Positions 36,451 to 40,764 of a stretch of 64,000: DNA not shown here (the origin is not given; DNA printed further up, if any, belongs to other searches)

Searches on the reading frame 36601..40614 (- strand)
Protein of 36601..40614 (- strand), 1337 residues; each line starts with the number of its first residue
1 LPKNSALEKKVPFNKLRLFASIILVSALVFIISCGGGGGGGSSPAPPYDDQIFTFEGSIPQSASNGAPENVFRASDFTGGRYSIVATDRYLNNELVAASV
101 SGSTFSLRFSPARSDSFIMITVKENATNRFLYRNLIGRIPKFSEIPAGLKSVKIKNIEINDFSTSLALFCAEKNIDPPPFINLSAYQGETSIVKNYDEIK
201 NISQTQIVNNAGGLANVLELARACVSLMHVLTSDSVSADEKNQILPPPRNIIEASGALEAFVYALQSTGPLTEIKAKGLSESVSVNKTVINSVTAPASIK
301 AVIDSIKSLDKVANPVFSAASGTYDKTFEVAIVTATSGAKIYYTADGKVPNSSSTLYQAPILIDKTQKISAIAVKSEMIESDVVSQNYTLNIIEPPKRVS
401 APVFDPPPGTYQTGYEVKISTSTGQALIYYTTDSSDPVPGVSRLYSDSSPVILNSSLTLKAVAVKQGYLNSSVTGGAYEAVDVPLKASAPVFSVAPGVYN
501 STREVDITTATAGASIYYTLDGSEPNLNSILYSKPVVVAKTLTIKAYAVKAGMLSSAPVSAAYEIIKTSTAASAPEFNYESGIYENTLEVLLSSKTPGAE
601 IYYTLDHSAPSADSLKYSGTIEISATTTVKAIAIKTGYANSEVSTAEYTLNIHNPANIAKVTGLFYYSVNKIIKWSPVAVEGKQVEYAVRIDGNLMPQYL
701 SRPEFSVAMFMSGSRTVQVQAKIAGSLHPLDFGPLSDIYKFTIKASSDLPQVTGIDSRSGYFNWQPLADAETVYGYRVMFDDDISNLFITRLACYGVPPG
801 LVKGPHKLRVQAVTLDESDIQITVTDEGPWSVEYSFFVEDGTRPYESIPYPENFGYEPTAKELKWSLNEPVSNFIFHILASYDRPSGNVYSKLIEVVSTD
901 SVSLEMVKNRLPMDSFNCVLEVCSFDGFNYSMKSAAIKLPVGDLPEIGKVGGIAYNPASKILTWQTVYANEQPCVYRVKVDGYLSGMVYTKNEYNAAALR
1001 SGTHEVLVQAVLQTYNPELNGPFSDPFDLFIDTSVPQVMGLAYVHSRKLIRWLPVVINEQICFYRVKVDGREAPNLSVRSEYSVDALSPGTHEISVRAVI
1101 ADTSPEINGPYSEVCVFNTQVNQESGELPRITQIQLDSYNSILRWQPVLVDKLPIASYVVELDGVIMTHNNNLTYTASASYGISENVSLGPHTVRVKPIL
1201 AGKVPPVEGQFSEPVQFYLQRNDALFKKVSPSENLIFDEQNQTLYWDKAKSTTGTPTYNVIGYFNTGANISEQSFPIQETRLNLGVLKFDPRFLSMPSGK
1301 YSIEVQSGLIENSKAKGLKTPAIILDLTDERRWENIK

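Call 8: search_protein_families(library=pfam, proteins=[window:36601-40614:-], max_evalue=0.00001)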
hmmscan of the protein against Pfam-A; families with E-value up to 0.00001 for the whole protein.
window:36601-40614:- (1337 aa): 3 families
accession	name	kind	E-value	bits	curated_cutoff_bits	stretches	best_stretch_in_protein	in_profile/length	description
PF13290.12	CHB_HEX_C_1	-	9.8e-68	224.5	22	4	495-559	2-66/67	Chitobiase/beta-hexosaminidase C-terminal domain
PF13287.12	Fn3_assoc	-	2.4e-60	200.9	23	4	590-648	1-59/59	Fn3 associated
PF11008.14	DUF2846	-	9.2e-06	26.1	34.3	0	1058-1102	18-61/92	Protein of unknown function (DUF2846)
